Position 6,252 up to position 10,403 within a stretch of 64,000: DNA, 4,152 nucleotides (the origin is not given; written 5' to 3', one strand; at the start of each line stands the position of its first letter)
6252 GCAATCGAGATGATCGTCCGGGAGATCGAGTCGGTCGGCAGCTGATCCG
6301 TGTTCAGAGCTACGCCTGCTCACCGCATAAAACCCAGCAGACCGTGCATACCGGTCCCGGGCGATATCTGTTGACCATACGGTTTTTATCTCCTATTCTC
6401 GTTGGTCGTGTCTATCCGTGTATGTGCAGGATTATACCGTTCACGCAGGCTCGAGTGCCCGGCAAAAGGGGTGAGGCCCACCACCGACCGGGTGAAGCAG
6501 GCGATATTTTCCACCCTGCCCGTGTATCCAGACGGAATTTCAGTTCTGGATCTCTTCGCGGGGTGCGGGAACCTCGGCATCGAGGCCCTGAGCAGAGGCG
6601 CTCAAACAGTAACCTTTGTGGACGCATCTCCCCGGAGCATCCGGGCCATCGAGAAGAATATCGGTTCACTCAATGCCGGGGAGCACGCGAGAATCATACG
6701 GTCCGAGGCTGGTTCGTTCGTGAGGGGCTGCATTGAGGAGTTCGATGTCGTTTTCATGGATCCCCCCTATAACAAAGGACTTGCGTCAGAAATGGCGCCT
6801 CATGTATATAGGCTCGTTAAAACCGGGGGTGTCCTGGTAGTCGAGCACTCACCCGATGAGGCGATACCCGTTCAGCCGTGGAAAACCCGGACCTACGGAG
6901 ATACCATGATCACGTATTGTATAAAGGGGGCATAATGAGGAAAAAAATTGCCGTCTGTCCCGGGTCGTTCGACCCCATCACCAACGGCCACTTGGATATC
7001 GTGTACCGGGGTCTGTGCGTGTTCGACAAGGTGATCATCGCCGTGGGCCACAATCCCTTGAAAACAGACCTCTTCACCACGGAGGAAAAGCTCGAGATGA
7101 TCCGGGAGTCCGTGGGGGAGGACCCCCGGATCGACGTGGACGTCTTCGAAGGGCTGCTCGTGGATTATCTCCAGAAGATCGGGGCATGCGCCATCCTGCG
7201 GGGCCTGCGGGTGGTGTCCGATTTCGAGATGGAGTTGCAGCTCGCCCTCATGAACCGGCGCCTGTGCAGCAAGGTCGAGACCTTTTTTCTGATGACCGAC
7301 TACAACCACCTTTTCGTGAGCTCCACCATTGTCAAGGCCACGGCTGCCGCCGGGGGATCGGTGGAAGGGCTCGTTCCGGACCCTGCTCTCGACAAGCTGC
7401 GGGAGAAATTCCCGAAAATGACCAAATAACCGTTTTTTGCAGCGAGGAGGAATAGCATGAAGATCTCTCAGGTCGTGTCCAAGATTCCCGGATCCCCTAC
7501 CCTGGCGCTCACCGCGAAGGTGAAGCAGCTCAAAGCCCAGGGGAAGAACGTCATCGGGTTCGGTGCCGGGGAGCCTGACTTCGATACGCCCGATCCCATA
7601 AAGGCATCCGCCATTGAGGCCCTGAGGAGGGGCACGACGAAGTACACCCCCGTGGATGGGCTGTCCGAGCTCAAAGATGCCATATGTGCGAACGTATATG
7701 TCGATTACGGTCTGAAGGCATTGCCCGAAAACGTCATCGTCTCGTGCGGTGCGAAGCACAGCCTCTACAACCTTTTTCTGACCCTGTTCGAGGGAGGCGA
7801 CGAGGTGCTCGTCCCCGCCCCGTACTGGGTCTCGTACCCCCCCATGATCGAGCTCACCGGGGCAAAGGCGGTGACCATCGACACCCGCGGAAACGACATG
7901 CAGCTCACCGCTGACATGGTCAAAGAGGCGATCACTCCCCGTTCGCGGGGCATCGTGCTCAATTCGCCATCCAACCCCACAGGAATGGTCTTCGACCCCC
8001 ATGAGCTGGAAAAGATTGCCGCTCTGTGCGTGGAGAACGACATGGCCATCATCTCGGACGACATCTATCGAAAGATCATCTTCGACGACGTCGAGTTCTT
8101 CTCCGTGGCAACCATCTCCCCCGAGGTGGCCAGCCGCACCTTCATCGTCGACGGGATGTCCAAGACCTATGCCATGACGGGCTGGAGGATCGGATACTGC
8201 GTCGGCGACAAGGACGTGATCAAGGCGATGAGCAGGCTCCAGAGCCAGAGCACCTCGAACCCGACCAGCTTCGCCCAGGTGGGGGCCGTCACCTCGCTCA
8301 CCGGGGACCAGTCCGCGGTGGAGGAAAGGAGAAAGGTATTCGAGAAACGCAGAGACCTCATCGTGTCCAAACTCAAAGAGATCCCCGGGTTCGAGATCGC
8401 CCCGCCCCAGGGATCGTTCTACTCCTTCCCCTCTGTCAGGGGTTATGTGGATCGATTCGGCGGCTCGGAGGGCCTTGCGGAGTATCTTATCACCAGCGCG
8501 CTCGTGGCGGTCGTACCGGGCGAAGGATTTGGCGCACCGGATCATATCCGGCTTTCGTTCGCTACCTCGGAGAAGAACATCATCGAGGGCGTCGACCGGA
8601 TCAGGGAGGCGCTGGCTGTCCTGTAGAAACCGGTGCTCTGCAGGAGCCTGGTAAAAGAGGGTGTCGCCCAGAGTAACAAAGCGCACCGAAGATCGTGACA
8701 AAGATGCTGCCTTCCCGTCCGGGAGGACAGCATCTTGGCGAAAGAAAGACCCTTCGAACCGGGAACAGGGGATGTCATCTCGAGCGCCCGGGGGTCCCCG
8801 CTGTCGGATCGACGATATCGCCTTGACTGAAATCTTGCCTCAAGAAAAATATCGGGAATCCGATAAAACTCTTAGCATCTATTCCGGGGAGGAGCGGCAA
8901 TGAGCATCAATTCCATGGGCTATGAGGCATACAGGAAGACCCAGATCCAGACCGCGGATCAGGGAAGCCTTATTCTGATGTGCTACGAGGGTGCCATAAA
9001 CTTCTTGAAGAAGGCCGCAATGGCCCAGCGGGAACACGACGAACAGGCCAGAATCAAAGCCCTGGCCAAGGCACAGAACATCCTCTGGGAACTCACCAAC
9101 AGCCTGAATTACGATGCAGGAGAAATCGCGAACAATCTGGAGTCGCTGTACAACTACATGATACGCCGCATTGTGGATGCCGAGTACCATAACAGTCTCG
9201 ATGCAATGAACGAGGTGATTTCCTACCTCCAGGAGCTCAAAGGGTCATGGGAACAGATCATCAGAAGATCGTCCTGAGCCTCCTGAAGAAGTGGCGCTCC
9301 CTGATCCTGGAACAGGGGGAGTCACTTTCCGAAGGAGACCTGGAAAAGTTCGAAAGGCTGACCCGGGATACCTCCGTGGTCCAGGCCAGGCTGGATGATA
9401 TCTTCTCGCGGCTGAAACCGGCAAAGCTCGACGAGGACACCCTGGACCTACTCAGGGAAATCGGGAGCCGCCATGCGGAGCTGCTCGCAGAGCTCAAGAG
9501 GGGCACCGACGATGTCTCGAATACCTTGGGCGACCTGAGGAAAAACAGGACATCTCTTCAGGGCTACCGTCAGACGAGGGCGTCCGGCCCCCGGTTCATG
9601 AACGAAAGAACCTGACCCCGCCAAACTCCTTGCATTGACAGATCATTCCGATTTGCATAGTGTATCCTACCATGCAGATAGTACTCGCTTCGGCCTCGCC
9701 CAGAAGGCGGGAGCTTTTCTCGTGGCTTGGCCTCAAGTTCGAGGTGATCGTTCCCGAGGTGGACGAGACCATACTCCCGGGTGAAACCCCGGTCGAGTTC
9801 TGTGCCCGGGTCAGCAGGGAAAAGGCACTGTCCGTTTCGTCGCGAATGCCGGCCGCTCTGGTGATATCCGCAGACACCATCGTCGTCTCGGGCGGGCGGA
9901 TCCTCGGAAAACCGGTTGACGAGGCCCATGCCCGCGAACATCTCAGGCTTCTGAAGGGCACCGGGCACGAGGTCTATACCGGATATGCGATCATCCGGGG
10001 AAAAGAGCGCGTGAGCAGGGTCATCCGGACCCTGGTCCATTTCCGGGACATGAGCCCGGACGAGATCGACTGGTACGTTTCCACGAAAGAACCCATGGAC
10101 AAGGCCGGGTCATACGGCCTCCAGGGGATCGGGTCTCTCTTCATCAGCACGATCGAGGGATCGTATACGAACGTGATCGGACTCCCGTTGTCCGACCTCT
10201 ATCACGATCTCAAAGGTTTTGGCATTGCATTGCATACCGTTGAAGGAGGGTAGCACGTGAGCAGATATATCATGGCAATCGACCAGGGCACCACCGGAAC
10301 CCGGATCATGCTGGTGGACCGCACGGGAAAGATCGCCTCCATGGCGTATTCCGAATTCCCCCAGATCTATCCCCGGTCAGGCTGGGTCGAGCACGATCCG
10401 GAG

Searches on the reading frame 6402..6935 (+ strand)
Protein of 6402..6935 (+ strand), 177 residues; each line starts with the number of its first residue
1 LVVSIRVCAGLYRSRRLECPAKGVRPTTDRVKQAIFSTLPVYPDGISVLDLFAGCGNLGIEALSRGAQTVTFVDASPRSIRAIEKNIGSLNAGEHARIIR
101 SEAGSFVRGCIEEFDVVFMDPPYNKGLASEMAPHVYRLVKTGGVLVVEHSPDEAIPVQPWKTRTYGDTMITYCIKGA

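Call 85: search_protein_families(library=pfam, proteins=[window:6402-6935:+], max_evalue=0.00001)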
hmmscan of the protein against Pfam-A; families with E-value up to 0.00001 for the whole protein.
window:6402-6935:+ (177 aa): 5 families
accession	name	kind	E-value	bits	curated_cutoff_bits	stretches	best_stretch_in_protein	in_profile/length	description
PF03602.21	Cons_hypoth95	-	1.7e-41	142.4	24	1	5-172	1-180/182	Conserved hypothetical protein 95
PF05175.20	MTS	-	4.8e-09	36.5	23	1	29-131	17-116/170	Methyltransferase small domain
PF02475.24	TRM5-TYW2_MTfase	-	4.9e-06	27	28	1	44-153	36-141/164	TRM5/TYW2 methyltransferase domain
PF06325.19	PrmA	-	7.3e-06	26.1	22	1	44-146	161-257/296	Ribosomal protein L11 methyltransferase (PrmA)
PF13649.12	Methyltransf_25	-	7.6e-06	27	27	1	48-143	1-97/97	Methyltransferase domain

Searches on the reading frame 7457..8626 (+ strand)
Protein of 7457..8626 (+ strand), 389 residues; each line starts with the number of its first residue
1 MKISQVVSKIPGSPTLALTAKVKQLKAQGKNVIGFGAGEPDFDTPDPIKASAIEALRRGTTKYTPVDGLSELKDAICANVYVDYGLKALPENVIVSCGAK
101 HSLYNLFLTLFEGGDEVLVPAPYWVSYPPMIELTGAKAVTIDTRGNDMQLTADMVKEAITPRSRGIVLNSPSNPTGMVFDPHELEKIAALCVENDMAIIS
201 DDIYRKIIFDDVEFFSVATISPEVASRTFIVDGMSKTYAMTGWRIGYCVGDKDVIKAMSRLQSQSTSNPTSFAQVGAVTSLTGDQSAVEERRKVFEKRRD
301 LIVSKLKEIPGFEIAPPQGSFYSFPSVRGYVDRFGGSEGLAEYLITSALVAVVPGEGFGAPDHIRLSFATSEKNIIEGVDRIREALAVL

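Call 14: search_protein_families(library=pfam, proteins=[window:7457-8626:+], max_evalue=0.00001)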
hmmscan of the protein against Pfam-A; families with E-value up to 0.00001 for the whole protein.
window:7457-8626:+ (389 aa): 2 families
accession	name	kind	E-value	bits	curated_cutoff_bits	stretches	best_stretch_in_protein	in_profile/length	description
PF00155.27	Aminotran_1_2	-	7.1e-73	246.3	19.7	1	31-382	2-361/361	Aminotransferase class I and II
PF01041.23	DegT_DnrJ_EryC1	-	5.3e-10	39.5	19.8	1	113-201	63-145/360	DegT/DnrJ/EryC1/StrS aminotransferase family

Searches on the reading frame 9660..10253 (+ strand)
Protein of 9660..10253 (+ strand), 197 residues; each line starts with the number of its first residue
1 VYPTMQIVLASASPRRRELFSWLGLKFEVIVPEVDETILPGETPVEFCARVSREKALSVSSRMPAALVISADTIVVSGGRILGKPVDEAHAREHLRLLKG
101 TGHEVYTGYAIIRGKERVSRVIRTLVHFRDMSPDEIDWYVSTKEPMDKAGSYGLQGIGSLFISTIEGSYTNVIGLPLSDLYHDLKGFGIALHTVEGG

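Call 84: search_protein_families(library=pfam, proteins=[window:9660-10253:+], max_evalue=0.00001)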
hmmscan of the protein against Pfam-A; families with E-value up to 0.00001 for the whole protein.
window:9660-10253:+ (197 aa): 1 family
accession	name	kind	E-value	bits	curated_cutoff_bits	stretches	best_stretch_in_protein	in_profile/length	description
PF02545.19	Maf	-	2.7e-59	200.5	27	1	6-185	1-185/187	Maf-like protein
